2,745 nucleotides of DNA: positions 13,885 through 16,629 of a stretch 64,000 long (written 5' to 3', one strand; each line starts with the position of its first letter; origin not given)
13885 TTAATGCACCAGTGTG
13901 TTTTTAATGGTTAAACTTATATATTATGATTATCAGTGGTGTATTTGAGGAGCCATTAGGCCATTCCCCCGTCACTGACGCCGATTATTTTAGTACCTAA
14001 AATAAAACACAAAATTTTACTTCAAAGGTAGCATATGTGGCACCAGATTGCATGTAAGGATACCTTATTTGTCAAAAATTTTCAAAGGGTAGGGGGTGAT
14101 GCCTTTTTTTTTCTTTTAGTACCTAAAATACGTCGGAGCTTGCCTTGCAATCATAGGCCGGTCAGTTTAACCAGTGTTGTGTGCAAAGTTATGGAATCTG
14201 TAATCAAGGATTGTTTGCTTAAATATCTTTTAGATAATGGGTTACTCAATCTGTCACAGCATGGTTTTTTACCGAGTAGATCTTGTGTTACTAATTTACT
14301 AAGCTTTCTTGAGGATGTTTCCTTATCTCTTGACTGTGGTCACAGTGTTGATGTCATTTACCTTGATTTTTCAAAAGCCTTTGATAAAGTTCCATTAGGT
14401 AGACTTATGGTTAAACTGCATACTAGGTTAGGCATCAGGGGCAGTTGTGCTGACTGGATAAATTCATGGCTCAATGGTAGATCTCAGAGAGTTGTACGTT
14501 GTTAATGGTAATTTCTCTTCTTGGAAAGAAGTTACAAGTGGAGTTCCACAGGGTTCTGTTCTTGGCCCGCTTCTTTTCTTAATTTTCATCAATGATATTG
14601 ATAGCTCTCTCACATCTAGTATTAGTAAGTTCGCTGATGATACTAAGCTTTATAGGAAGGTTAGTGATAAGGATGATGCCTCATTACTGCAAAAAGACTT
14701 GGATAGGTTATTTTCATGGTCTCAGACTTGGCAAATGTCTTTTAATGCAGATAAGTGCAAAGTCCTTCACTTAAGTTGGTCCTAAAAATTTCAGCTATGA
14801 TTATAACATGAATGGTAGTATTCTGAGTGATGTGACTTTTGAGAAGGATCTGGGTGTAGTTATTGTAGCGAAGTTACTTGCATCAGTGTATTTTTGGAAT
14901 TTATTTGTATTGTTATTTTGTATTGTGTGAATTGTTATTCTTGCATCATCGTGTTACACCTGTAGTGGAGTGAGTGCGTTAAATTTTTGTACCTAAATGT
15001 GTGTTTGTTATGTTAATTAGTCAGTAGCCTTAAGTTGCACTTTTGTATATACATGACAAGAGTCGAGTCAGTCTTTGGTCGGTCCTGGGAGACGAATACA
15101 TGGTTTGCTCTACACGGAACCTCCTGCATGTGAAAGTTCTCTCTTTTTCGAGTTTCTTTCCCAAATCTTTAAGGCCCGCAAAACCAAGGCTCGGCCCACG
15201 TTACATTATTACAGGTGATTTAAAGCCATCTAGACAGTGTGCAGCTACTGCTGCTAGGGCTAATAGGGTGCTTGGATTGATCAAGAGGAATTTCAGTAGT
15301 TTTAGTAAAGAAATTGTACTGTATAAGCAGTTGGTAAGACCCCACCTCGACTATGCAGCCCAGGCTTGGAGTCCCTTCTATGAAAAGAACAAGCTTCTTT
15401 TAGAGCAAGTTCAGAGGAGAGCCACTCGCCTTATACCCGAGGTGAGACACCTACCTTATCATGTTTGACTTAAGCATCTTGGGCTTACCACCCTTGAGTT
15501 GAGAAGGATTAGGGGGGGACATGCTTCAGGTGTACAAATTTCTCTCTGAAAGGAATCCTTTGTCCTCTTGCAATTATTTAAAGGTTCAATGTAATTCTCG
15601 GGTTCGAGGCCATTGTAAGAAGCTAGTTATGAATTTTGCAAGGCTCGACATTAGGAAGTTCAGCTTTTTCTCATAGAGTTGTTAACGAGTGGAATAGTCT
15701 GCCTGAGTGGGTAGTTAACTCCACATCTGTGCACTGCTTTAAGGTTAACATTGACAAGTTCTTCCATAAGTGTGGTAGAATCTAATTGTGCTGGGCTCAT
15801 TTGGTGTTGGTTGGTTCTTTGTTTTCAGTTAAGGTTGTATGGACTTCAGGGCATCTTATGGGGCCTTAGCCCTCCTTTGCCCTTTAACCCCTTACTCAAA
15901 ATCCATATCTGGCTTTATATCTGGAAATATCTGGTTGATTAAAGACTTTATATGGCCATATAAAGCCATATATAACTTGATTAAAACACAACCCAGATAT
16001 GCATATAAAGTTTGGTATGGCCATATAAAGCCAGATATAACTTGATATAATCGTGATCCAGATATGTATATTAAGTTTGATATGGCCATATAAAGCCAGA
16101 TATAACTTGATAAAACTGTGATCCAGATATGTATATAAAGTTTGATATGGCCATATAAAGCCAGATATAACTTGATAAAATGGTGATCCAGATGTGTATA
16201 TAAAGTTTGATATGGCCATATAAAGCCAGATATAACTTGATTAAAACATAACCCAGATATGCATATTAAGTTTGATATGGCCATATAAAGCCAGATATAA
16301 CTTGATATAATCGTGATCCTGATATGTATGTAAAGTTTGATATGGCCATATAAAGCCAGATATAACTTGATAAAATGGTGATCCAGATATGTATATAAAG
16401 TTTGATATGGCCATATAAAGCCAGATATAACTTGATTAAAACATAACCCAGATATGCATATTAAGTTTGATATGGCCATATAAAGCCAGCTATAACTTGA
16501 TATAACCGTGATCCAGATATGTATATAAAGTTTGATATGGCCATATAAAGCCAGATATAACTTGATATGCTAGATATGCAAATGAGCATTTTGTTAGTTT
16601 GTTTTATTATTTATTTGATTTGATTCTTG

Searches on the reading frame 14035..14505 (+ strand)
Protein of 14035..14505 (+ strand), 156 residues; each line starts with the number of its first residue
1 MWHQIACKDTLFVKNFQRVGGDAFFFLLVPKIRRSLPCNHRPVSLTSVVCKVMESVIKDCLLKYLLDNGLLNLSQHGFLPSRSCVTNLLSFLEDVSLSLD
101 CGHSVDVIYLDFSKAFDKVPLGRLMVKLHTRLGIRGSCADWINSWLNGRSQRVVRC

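Call 9: search_protein_families(library=pfam, proteins=[window:14035-14505:+], max_evalue=0.01)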
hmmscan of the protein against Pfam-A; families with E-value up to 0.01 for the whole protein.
window:14035-14505:+ (156 aa): 1 family
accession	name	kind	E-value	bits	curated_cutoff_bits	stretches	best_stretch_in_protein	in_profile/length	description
PF00078.32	RVT_1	-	1.4e-12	48.2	29.6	1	38-151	7-111/205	Reverse transcriptase (RNA-dependent DNA polymerase)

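Call 35: find_encoding_contigs(protein=window:14035-14505:+, flank=1000, max_places=3)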
Protein window:14035-14505:+ (156 aa): no gene with exactly this product is on record in the collection.

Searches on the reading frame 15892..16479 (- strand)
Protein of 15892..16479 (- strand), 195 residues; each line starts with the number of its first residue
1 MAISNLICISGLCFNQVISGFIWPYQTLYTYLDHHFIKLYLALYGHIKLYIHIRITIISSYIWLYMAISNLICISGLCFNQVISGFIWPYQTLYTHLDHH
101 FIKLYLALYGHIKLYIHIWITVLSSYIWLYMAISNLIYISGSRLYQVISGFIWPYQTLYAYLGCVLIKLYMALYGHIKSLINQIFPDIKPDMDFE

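Call 9: search_protein_families(library=pfam, proteins=[window:15892-16479:-], max_evalue=0.01)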
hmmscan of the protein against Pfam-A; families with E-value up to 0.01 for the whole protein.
window:15892-16479:- (195 aa): 0 families

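Call 34: find_encoding_contigs(protein=window:15892-16479:-, flank=1000, max_places=3)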
Protein window:15892-16479:- (195 aa): no gene with exactly this product is on record in the collection.
